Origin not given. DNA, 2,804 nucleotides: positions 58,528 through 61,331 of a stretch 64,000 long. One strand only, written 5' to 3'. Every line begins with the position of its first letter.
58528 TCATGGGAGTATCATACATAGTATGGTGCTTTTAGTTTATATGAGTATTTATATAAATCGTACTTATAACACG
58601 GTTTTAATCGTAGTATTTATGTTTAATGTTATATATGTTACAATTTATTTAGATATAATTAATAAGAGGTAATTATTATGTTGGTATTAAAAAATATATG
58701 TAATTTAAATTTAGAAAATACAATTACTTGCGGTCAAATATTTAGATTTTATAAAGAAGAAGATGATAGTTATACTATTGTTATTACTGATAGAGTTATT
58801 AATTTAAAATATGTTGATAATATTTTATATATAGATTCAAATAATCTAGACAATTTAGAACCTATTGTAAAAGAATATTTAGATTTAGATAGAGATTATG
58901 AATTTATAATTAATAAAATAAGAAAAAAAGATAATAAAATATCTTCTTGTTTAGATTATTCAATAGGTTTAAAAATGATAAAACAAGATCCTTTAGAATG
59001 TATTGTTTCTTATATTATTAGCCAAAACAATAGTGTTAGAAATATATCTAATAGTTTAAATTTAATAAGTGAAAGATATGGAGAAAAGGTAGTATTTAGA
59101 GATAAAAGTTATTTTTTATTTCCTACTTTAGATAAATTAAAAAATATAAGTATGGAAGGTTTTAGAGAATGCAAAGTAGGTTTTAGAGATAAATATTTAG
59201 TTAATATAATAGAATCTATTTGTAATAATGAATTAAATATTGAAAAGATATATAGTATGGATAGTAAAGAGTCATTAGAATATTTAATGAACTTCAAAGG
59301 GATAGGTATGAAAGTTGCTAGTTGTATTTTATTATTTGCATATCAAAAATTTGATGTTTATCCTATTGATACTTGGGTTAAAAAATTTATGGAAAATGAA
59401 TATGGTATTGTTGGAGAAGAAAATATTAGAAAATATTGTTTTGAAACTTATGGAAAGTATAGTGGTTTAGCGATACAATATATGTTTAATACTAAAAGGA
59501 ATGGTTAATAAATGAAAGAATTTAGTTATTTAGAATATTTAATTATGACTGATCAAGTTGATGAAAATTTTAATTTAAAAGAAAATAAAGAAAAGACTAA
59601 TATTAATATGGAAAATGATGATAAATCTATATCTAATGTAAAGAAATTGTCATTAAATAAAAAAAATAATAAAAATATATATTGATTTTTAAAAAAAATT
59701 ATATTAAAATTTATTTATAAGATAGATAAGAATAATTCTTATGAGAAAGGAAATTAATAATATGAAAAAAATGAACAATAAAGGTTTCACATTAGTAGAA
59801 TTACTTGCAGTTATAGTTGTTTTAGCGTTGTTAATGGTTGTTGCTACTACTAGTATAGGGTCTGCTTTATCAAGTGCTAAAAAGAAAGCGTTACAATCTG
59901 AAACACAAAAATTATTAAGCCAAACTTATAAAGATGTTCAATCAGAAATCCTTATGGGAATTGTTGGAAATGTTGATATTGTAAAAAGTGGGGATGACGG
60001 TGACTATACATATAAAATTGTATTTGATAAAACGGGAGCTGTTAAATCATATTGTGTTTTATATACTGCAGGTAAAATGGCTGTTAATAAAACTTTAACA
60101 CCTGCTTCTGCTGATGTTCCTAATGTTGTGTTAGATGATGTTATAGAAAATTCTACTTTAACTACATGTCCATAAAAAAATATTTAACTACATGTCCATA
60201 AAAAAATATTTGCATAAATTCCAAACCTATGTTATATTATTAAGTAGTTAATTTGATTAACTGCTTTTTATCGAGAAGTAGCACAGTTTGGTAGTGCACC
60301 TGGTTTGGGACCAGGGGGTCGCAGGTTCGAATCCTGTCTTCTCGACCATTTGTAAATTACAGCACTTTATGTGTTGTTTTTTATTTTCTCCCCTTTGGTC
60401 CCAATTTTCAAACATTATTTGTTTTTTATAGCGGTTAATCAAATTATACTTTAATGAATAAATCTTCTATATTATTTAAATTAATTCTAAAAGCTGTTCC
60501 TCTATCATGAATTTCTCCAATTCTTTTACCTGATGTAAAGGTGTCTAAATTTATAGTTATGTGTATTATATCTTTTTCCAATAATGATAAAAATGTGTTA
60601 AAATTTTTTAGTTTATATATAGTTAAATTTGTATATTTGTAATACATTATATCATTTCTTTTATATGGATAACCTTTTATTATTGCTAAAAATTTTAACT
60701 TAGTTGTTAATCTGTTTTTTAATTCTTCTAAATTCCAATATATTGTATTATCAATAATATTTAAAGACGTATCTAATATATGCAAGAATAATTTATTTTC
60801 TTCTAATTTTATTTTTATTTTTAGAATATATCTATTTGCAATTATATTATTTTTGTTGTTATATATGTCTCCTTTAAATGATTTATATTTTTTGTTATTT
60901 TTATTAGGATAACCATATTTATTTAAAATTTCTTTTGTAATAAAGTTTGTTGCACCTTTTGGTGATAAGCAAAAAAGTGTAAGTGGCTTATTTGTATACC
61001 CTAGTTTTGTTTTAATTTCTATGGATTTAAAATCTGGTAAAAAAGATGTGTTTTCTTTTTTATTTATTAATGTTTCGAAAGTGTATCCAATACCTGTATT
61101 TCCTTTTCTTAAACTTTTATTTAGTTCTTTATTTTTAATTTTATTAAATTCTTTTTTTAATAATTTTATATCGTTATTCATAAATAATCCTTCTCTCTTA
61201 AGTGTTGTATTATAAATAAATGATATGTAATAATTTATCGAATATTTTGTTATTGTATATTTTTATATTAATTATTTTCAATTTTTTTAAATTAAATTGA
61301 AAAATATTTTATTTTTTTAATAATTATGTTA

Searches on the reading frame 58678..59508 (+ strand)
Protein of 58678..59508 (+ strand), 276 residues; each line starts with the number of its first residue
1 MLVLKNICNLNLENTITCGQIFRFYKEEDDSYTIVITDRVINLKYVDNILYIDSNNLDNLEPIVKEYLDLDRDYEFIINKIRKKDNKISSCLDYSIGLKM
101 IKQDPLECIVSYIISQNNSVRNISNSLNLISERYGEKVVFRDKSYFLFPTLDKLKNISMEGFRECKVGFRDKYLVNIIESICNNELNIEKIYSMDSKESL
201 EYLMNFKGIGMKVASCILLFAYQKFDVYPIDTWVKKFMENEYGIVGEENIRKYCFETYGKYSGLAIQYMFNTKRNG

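Call 102: search_protein_families(library=pfam, proteins=[window:58678-59508:+], max_evalue=0.001)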
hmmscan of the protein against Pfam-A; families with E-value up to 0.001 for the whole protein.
window:58678-59508:+ (276 aa): 2 families
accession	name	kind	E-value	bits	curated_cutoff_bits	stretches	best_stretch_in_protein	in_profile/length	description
PF07934.18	OGG_N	-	2.6e-20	73.2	23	1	5-109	4-115/115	8-oxoguanine DNA glycosylase, N-terminal domain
PF00730.31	HhH-GPD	-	9.2e-05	23.2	26.2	1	110-244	1-89/108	HhH-GPD superfamily base excision DNA repair protein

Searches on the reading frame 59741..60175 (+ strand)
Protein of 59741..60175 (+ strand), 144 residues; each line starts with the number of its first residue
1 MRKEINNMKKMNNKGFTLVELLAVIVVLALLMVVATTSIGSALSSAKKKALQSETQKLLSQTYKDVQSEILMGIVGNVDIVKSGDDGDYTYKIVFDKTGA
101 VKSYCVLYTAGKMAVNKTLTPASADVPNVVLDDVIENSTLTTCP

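Call 102: search_protein_families(library=pfam, proteins=[window:59741-60175:+], max_evalue=0.001)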
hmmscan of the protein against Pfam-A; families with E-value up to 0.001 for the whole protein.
window:59741-60175:+ (144 aa): 1 family
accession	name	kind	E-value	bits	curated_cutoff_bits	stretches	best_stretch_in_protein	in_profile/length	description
PF07963.17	N_methyl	-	3.5e-08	33.1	21.2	1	11-35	2-26/27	Prokaryotic N-terminal methylation motif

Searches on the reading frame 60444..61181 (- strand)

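Call 102: search_protein_families(library=pfam, proteins=[window:60444-61181:-], max_evalue=0.001)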
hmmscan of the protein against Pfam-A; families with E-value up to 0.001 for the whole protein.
window:60444-61181:- (245 aa): 1 family
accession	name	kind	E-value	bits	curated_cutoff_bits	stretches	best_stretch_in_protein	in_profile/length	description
PF15515.12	MvaI_BcnI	-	5.1e-36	125.2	25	1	10-242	2-227/227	MvaI/BcnI restriction endonuclease family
